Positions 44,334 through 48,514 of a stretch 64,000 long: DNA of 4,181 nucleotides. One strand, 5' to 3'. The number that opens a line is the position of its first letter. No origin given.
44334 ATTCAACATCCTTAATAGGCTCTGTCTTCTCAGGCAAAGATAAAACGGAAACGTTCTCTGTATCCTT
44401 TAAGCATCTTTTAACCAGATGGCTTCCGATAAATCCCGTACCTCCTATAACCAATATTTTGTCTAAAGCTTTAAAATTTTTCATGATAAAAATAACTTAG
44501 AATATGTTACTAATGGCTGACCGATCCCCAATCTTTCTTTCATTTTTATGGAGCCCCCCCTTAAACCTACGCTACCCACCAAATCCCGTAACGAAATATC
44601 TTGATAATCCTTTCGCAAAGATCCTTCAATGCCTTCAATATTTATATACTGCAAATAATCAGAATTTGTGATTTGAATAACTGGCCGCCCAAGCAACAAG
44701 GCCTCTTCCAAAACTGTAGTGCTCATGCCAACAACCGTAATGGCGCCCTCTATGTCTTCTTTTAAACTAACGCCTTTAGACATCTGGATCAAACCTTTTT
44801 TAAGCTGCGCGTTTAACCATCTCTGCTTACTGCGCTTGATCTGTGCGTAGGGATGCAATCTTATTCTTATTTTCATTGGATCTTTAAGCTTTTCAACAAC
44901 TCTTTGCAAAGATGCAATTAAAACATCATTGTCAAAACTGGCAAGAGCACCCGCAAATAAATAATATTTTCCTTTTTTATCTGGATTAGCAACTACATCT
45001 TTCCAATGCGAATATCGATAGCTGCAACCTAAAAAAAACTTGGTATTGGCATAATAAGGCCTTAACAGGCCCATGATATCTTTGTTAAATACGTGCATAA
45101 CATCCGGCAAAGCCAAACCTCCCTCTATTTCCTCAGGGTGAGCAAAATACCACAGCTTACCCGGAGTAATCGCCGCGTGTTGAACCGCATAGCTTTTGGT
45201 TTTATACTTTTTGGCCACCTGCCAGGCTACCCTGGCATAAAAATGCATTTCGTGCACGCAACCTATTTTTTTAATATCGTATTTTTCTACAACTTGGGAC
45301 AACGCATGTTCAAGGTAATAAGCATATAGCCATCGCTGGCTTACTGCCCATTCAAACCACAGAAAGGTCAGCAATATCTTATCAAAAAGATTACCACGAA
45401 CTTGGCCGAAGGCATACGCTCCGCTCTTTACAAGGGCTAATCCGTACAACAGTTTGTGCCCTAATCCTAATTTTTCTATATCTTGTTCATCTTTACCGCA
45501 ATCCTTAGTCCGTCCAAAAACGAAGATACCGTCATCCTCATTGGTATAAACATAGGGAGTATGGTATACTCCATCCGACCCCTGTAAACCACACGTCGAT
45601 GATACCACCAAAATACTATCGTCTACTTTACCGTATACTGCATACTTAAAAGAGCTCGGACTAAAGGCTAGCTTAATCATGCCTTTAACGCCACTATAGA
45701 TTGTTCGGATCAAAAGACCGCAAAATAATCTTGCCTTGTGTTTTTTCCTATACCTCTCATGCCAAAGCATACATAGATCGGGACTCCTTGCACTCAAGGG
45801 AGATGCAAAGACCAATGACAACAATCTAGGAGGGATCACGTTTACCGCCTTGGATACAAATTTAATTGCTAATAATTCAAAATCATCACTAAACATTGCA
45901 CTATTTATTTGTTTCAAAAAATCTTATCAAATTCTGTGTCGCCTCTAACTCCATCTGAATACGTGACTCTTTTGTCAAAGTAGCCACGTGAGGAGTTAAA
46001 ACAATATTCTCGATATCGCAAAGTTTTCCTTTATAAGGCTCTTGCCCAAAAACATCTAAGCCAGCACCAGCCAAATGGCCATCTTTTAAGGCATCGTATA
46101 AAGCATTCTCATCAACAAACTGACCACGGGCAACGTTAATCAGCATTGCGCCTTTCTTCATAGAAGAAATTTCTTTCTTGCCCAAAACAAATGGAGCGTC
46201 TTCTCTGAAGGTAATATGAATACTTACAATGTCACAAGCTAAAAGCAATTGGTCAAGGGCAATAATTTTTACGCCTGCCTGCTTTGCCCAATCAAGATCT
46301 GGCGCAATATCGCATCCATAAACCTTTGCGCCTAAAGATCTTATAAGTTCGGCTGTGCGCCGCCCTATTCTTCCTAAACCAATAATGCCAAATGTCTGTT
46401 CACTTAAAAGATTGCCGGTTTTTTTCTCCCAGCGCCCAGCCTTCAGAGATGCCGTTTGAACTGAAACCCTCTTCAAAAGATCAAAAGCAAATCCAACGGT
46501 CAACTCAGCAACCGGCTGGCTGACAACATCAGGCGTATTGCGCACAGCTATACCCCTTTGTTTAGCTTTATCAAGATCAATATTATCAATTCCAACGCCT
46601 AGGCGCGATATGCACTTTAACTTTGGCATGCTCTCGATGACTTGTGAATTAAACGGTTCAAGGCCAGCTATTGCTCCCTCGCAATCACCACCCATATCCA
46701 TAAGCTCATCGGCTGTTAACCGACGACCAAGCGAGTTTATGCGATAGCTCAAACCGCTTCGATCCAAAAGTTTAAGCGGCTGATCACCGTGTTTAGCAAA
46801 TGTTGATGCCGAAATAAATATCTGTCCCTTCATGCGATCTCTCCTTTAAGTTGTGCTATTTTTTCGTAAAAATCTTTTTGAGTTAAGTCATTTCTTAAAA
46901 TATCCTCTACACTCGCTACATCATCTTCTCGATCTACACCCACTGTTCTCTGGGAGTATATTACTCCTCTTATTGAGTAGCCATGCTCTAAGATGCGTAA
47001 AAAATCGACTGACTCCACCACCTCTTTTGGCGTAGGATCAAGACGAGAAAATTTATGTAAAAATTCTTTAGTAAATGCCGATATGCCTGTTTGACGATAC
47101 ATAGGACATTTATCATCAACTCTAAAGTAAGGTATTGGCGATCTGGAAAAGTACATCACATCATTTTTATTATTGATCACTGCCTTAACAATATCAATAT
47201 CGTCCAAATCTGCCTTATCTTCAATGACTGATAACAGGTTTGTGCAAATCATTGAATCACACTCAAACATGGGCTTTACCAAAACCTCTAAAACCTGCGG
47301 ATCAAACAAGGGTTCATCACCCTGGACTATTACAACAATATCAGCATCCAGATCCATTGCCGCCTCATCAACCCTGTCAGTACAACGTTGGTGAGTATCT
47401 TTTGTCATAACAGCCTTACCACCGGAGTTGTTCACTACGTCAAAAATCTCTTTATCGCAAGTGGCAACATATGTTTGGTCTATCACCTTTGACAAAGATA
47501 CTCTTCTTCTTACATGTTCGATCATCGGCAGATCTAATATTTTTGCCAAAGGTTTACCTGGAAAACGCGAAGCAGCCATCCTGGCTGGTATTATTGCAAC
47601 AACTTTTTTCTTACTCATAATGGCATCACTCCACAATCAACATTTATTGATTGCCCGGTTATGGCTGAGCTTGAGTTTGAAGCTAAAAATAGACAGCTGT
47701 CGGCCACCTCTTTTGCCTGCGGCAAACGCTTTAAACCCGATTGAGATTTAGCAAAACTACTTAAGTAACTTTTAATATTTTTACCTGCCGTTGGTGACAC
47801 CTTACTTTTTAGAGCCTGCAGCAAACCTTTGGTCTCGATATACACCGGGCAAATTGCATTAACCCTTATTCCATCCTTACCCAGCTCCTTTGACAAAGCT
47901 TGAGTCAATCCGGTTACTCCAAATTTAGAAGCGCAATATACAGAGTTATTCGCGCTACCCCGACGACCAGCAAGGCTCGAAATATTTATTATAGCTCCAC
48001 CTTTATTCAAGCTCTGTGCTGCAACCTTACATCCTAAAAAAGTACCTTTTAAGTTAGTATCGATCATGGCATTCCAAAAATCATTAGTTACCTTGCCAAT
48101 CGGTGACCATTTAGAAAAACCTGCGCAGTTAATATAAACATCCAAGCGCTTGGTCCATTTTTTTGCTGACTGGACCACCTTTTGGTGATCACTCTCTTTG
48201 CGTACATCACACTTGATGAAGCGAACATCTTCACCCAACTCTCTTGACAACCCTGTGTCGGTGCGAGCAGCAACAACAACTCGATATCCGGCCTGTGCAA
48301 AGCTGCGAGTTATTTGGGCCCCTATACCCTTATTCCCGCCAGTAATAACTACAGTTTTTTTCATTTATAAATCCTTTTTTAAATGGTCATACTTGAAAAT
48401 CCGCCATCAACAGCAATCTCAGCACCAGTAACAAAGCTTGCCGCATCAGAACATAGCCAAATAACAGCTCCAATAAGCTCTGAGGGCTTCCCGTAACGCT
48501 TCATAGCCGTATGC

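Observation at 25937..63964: About 38-kb, at least 37-gene co-directional glycan super-operon combining sulfation, C-methylation, rSAM tailoring and ulosonic/heptose chemistry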

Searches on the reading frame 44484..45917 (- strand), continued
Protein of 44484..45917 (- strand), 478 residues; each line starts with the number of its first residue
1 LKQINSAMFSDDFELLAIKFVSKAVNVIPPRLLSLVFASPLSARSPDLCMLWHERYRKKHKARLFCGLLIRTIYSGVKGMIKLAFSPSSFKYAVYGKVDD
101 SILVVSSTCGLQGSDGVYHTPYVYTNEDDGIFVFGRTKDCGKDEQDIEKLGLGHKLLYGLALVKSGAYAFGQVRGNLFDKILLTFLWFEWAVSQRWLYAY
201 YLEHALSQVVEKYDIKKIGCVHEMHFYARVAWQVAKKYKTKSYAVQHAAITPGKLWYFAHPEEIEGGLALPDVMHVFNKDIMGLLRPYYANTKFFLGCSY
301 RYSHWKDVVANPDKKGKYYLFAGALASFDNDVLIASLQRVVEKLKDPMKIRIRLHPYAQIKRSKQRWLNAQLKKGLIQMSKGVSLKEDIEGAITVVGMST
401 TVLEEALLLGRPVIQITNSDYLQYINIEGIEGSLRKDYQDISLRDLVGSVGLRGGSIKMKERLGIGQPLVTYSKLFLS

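Call 49: fold_search(model_id=the predicted structure, library=pdb)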
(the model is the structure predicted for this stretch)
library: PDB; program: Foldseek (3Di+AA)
matches with E <= 10: 1015; with E <= 0.001: 150
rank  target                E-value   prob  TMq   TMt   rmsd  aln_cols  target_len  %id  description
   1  4zht_B                5.2e-07  1.00  0.36  0.42   8.4       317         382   13  Crystal structure of UDP-GlcNAc 2-epimerase (released 2016-06-01)
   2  4zht_A                5.8e-07  1.00  0.36  0.42   8.4       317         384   13  Crystal structure of UDP-GlcNAc 2-epimerase (released 2016-06-01)
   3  4zht_C                6.1e-07  1.00  0.35  0.42   8.4       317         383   13  Crystal structure of UDP-GlcNAc 2-epimerase (released 2016-06-01)
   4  5xvs_A                6.8e-07  1.00  0.37  0.47   8.1       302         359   11  Crystal structure of UDP-GlcNAc 2-epimerase NeuC complexed with UDP (released 2018-04-11)
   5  8sye_A                1.7e-06  1.00  0.36  0.45   7.5       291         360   13  X-ray crystal structure of UDP-2,3-diacetamido-2,3-dideoxy-glucuronic acid-2-epimerase from Thermus thermophilus strai (released 2023-09-13)
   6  8syd_B                1.9e-06  1.00  0.36  0.44   7.4       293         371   12  X-ray crystal structure of UDP-2,3-diacetamido-2,3-dideoxy-glucuronic acid-2-epimerase from Thermus thermophilus strai (released 2023-09-13)
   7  4zht_D                1.9e-06  1.00  0.35  0.42   8.6       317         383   13  Crystal structure of UDP-GlcNAc 2-epimerase (released 2016-06-01)
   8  9cm8_B                2.0e-06  1.00  0.33  0.41   6.4       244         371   16  UDP-GlcNAc 2-epimerase MnaA of Paenibacillus alvei (released 2024-10-02)
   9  8sya_A                2.5e-06  1.00  0.35  0.44   7.7       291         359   12  X-ray crystal structure of UDP-2,3-diacetamido-2,3-dideoxy-glucuronic acid-2-epimerase from Thermus thermophilus strai (released 2023-09-13)
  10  8sxy_B                2.6e-06  1.00  0.38  0.47   6.9       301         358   13  X-ray crystal structure of UDP- 2,3-diacetamido-2,3-dideoxy-glucuronic acid-2-epimerase from Thermus thermophilus stra (released 2023-09-13)
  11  3dzc_A                2.6e-06  1.00  0.35  0.43   8.1       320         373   12  2.35 Angstrom resolution structure of WecB (VC0917), a UDP-N-acetylglucosamine 2-epimerase from Vibrio cholerae. (released 2008-08-12)
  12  5e9t_A                2.6e-06  1.00  0.35  0.33   6.8       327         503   12  Crystal structure of GtfA/B complex (released 2016-03-02)
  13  6n1x                  2.6e-06  1.00  0.30  0.36  10.8       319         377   15  BshA from Staphylococcus aureus complexed with UDP and N-acetylglucosamine (released 2019-08-21)
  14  8syd_A                2.9e-06  1.00  0.36  0.44   7.4       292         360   12  X-ray crystal structure of UDP-2,3-diacetamido-2,3-dideoxy-glucuronic acid-2-epimerase from Thermus thermophilus strai (released 2023-09-13)
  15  8sye_B                3.1e-06  1.00  0.38  0.47   6.7       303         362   14  X-ray crystal structure of UDP-2,3-diacetamido-2,3-dideoxy-glucuronic acid-2-epimerase from Thermus thermophilus strai (released 2023-09-13)
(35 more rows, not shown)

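Call 74: find_related_loci(query=A1, collection=metagenome_contigs, flank=10000)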
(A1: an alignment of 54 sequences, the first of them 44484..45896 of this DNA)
Query A1 (471 aa) in metagenome_contigs; peptide patterns used: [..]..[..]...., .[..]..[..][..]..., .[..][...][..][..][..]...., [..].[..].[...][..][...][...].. (x = any residue, [..] = any of these).
600 stretches matched a pattern (row limit reached: there are more); 25 encode a relative of the query (tblastn E <= 1e-3); 25 distinct loci.
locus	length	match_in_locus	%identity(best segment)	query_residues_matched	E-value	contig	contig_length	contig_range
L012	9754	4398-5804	55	1-470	2e-168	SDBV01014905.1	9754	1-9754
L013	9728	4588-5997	50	1-469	5e-159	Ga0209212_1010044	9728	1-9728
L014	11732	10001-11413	51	1-471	2e-158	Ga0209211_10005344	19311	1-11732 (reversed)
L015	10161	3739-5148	50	1-469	2e-158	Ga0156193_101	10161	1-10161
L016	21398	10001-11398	51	4-469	2e-156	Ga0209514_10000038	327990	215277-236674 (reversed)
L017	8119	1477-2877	51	3-469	3e-151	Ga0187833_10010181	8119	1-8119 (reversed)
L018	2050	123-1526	45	1-469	9e-161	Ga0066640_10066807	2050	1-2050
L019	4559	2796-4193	50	4-469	5e-152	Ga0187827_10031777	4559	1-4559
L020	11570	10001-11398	49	3-469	8e-148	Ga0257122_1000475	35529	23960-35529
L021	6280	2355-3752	49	4-469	1e-147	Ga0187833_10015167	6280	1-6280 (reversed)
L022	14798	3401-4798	49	4-469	2e-144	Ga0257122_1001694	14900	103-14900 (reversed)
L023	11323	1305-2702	49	4-469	6e-144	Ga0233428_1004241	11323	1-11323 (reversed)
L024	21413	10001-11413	45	1-469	8e-144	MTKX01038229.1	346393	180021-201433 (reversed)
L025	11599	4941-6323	47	6-469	2e-134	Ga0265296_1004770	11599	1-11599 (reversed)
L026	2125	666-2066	38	4-469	6e-114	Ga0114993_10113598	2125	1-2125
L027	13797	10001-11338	40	21-469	1e-106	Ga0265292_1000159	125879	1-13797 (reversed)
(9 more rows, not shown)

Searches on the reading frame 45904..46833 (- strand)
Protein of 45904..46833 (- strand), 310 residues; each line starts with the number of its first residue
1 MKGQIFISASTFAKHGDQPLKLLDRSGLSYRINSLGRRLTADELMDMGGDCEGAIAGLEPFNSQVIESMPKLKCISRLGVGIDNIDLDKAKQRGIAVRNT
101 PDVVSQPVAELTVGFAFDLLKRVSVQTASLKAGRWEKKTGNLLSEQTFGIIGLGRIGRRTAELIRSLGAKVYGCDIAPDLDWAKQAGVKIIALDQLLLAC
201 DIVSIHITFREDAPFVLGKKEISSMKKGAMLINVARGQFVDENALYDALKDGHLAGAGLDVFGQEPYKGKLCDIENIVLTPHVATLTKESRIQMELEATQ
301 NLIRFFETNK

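Call 6: search_protein_families(library=pfam, proteins=[window:45904-46833:-], max_evalue=0.01)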
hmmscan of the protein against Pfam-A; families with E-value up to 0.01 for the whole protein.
window:45904-46833:- (310 aa): 6 families
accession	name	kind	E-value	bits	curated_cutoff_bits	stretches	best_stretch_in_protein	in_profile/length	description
PF02826.25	2-Hacid_dh_C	-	1e-48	165.5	25.1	1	114-284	2-178/178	D-isomer specific 2-hydroxyacid dehydrogenase, NAD binding domain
PF00389.36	2-Hacid_dh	-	1.5e-24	86.7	24.6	1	38-308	27-126/134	D-isomer specific 2-hydroxyacid dehydrogenase, catalytic domain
PF00670.27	AdoHcyase_NAD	-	0.00027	21.5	27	1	137-236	15-111/162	S-adenosyl-L-homocysteine hydrolase, NAD binding domain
PF01262.27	AlaDh_PNT_C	-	0.00075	19.4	23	1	150-236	33-130/214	Alanine dehydrogenase/PNT, C-terminal domain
PF03446.21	NAD_binding_2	-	0.0012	19.4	21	1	148-255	2-113/161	NAD binding domain of 6-phosphogluconate dehydrogenase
PF01225.30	Mur_ligase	-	0.0036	18.1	21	0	161-194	16-51/95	Mur ligase family, catalytic domain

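Call 12: search_protein_families(library=ncbifam, proteins=[window:45904-46833:-], max_evalue=0.00001)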
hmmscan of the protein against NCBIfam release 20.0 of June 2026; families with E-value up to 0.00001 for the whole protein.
window:45904-46833:- (310 aa): 22 families
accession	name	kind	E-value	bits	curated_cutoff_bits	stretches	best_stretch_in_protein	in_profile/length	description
TIGR01327.1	PGDH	equivalog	5e-63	213.7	454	1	61-306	52-301/525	phosphoglycerate dehydrogenase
NF009714.1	PRK13243.1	equivalog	2.5e-58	198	455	1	60-307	56-314/332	glyoxylate reductase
NF008759.0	PRK11790.1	equivalog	8.6e-54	182.8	404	1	61-308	66-319/410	phosphoglycerate dehydrogenase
NF011938.0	PRK15409.1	equivalog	2.2e-44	151.8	492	1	46-305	41-308/324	glyoxylate/hydroxypyruvate reductase GhrB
NF006263.0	PRK08410.1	equivalog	3e-44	151.7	389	1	62-309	54-310/311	D-2-hydroxyacid dehydrogenase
NF005069.0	PRK06487.1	equivalog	5.6e-43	147.2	448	1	43-308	41-313/320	2-hydroxyacid dehydrogenase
NF005387.0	PRK06932.1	equivalog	9.9e-35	120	492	1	41-307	35-311/314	2-hydroxyacid dehydrogenase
NF000492.1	vanH_gen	exception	4e-34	118.1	540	1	72-265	67-255/312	D-lactate dehydrogenase VanH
NF041369.1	Dhydh_Halo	equivalog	5.1e-34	117.9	400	1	75-291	59-280/305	D-2-hydroxyacid dehydrogenase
NF006374.0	PRK08605.1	subfamily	7.9e-31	107.3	356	1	38-290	34-306/332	D-lactate dehydrogenase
NF001309.0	PRK00257.1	equivalog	2e-30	106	434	1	71-308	58-280/379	4-phosphoerythronate dehydrogenase PdxB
NF005750.0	PRK07574.1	equivalog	6e-30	104.6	329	1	64-308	107-359/386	NAD-dependent formate dehydrogenase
NF000371.1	vanH_Agroup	exception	2.9e-29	102.3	700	1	72-265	72-260/322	VanH-A/VanH-Pt family D-lactate dehydrogenase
NF009127.0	PRK12480.1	equivalog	2.1e-27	96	579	1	40-265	39-264/330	D-lactate dehydrogenase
NF005027.0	PRK06436.1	equivalog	1.1e-26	93.6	261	1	71-308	49-282/303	2-hydroxyacid dehydrogenase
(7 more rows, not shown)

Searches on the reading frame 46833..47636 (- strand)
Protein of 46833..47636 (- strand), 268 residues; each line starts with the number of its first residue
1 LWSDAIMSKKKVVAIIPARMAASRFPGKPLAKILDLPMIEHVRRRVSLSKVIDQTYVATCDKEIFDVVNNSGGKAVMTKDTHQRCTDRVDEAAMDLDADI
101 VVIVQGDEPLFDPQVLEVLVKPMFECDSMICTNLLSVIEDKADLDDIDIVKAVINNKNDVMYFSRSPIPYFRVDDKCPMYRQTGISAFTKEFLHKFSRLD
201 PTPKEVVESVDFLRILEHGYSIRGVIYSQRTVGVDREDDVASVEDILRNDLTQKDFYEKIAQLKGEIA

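Call 6: search_protein_families(library=pfam, proteins=[window:46833-47636:-], max_evalue=0.01)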
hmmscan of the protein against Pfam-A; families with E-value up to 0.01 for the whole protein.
window:46833-47636:- (268 aa): 2 families
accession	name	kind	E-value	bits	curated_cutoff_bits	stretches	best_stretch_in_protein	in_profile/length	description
PF02348.25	CTP_transf_3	-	1.2e-40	140.1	22.6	1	13-220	1-215/217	Cytidylyltransferase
PF12804.13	NTP_transf_3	-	9.5e-06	26.3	27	1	27-122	15-110/160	MobA-like NTP transferase domain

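Call 12: search_protein_families(library=ncbifam, proteins=[window:46833-47636:-], max_evalue=0.00001)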
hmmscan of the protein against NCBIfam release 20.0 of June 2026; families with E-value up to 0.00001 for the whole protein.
window:46833-47636:- (268 aa): 6 families
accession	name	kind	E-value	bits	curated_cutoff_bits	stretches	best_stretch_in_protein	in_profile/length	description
NF009905.0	PRK13368.1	subfamily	2.8e-81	272.4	255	1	11-250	2-241/243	3-deoxy-manno-octulosonate cytidylyltransferase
NF003952.0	PRK05450.1-5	subfamily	1.2e-74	250.7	193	1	11-250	2-248/250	3-deoxy-manno-octulosonate cytidylyltransferase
NF003950.0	PRK05450.1-3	subfamily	3.5e-61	206.7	234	1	11-250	2-245/248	3-deoxy-manno-octulosonate cytidylyltransferase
NF003948.0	PRK05450.1-1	equivalog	1.5e-51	175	281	1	8-248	2-244/248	3-deoxy-manno-octulosonate cytidylyltransferase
TIGR00466.1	kdsB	equivalog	4.7e-43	147.3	155.2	1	13-240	4-240/241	3-deoxy-manno-octulosonate cytidylyltransferase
TIGR03584.1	PseF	equivalog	9.9e-07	28.6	205.7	1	13-81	1-69/222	pseudaminic acid cytidylyltransferase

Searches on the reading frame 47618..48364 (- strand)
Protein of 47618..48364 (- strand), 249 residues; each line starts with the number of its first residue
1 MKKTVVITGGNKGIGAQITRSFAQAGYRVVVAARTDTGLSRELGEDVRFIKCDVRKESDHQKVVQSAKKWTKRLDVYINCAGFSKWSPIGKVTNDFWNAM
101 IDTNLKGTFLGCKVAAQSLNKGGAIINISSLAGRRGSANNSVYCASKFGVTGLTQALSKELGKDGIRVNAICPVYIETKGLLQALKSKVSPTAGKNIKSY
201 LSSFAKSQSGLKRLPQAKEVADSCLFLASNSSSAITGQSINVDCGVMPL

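Call 6: search_protein_families(library=pfam, proteins=[window:47618-48364:-], max_evalue=0.01)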
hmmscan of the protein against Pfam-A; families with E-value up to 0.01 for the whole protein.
window:47618-48364:- (249 aa): 4 families
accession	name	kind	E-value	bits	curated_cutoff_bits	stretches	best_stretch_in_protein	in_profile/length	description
PF13561.12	adh_short_C2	-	1e-57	195.8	27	1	11-246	5-235/236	Enoyl-(Acyl carrier protein) reductase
PF00106.31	adh_short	-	3.7e-52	177.1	26.6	1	3-179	1-185/195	short chain dehydrogenase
PF08659.16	KR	-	2.6e-13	50.7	22.6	1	4-155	2-161/180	KR domain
PF01370.27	Epimerase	-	1.4e-08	34.9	20.9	1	5-156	1-155/240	NAD dependent epimerase/dehydratase family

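Call 12: search_protein_families(library=ncbifam, proteins=[window:47618-48364:-], max_evalue=0.00001)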
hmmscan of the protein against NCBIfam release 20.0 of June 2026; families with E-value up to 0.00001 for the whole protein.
window:47618-48364:- (249 aa): 231 families (the best 25 are shown)
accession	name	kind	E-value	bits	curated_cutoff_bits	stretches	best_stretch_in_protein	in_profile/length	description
NF009466.0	PRK12826.1-2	subfamily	3.7e-54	183.8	222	1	1-246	2-244/248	3-oxoacyl-ACP reductase FabG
NF005559.1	PRK07231.1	subfamily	7e-53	179.7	215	1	2-246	4-247/249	glucose 1-dehydrogenase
NF004198.0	PRK05653.1-3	equivalog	1e-51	175.8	296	1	2-246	7-246/248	3-oxoacyl-ACP reductase FabG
TIGR01830.1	3oxo_ACP_reduc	equivalog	1.7e-51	175.2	297.75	1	5-246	1-238/239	3-oxoacyl-[acyl-carrier-protein] reductase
NF004791.0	PRK06138.1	equivalog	1.1e-49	169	312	1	2-246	5-249/252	SDR family oxidoreductase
NF009093.0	PRK12429.1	subfamily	4.2e-49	167.2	258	1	2-246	5-256/259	3-hydroxybutyrate dehydrogenase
TIGR02415.1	23BDH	subfamily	2.6e-48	164.7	304.35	1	3-246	1-251/254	acetoin reductase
NF004818.0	PRK06172.1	equivalog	5.7e-47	160.2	336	1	3-247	8-251/253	SDR family oxidoreductase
NF005594.0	PRK07326.1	equivalog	1.4e-46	159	271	1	2-179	6-189/237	SDR family oxidoreductase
NF006394.0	PRK08643.1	equivalog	4.5e-46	157.3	381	1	1-246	2-254/257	(S)-acetoin forming diacetyl reductase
NF005309.0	PRK06841.1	subfamily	5.9e-46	157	286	1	2-245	15-251/255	GolD/DthD family dehydrogenase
TIGR03971.1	SDR_subfam_1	subfamily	6.6e-46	156.8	300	1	41-247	60-269/271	mycofactocin-coupled SDR family oxidoreductase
NF052558.1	MBtsdlDhBudC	equivalog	9.1e-46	156.4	270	1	2-246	3-241/250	meso-2,3-butanediol dehydrogenase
NF005067.0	PRK06484.1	equivalog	1.1e-45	156.1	713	1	3-247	274-512/524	short chain dehydrogenase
TIGR01963.1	PHB_DH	subfamily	3.9e-45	154.1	307.05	1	2-245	1-251/255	3-hydroxybutyrate dehydrogenase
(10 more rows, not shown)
